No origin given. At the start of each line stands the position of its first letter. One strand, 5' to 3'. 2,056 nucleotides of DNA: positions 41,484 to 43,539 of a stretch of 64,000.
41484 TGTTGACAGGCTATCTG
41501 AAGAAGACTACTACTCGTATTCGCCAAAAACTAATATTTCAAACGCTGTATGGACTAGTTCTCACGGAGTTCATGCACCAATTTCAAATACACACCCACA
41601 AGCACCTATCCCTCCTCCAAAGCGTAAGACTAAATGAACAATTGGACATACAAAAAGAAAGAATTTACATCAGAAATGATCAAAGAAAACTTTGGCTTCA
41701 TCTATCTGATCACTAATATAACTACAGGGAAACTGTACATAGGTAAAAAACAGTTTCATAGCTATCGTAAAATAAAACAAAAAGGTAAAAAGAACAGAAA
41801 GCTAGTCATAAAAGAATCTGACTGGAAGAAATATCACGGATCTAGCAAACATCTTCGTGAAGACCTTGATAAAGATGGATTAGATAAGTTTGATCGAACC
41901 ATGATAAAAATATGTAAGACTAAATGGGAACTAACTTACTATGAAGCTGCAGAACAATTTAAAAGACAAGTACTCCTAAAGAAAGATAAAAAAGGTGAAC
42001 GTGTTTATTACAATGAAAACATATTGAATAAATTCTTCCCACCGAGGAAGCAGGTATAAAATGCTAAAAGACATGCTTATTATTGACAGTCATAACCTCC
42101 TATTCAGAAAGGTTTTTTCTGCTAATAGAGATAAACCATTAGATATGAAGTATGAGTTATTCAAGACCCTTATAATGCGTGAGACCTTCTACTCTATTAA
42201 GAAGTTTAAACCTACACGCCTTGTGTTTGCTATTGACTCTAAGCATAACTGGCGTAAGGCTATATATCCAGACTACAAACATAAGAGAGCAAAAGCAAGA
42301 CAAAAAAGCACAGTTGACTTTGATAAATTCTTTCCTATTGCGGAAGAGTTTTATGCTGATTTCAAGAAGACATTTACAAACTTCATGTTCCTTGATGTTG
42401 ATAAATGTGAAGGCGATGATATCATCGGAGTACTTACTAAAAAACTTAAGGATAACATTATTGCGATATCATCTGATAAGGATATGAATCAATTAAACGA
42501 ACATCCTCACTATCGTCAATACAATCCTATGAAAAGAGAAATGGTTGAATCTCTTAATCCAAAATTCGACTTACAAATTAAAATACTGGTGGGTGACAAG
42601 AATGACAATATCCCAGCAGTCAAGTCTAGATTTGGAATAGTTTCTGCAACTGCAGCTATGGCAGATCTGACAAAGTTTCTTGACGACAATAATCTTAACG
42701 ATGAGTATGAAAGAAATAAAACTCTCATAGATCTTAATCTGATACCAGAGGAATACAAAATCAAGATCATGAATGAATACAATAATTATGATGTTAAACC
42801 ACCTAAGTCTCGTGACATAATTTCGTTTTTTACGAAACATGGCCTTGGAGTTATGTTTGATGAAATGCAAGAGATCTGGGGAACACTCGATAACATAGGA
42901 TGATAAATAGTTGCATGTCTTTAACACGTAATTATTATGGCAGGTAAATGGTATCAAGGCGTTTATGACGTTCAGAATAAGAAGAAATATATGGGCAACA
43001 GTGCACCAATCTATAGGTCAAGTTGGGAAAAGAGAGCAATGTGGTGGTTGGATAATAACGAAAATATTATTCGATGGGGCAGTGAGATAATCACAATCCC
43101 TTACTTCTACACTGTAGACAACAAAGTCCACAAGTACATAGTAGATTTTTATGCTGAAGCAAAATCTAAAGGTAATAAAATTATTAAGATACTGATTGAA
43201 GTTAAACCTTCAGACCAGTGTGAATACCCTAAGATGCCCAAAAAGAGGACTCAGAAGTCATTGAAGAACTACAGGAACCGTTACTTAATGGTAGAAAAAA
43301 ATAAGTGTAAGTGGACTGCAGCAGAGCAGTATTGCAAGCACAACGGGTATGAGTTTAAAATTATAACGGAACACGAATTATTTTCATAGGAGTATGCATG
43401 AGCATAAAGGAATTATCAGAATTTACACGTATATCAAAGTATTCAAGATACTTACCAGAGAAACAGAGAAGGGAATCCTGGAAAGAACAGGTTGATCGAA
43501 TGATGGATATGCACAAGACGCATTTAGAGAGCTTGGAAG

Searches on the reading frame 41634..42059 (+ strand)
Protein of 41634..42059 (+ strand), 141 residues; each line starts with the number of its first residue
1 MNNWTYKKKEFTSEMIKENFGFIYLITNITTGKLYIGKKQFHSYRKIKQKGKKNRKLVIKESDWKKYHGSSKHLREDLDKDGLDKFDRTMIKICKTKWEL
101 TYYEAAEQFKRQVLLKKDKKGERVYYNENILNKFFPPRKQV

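Call 48: search_protein_families(library=pfam, proteins=[window:41634-42059:+], max_evalue=0.01)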
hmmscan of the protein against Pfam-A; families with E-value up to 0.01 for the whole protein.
window:41634-42059:+ (141 aa): 1 family
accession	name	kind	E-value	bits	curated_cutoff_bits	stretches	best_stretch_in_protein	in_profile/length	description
PF19835.5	SegE_GIY-YIG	-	2.2e-39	134.9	25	1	4-130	1-123/123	Putative endonuclease segE, GIY-YIG domain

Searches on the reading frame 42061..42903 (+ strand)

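Call 10: search_protein_families(library=phrogs, proteins=[window:42061-42903:+], max_evalue=0.001)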
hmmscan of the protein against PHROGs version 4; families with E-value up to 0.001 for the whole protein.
window:42061-42903:+ (280 aa): 1 family
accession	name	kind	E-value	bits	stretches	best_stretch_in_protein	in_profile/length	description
phrog_107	-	DNA, RNA and nucleotide metabolism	1.6e-41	144.1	1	3-270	119-404/542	exonuclease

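Call 48: search_protein_families(library=pfam, proteins=[window:42061-42903:+], max_evalue=0.01)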
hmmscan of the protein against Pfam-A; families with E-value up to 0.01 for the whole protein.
window:42061-42903:+ (280 aa): 2 families
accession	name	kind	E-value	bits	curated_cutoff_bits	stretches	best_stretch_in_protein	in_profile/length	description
PF02739.22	5_3_exonuc_N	-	9.7e-20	71.4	34.3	1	5-159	2-150/164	5'-3' exonuclease, N-terminal resolvase-like domain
PF09293.15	RNaseH_C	-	1.9e-10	41.6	25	1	200-271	55-123/124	T4 RNase H, C terminal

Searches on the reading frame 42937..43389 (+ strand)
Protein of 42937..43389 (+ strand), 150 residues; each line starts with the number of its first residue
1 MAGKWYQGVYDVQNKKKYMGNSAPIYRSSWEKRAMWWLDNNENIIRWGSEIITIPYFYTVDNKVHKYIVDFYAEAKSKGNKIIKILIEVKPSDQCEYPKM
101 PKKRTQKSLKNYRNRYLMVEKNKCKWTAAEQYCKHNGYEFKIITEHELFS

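Call 48: search_protein_families(library=pfam, proteins=[window:42937-43389:+], max_evalue=0.01)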
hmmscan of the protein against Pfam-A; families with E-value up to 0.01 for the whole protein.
window:42937-43389:+ (150 aa): 1 family
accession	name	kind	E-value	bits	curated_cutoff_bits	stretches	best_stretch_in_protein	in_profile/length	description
PF08722.17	Tn7_TnsA-like_N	-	6.5e-19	68.7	26.5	1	41-145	1-85/85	TnsA-like endonuclease N terminal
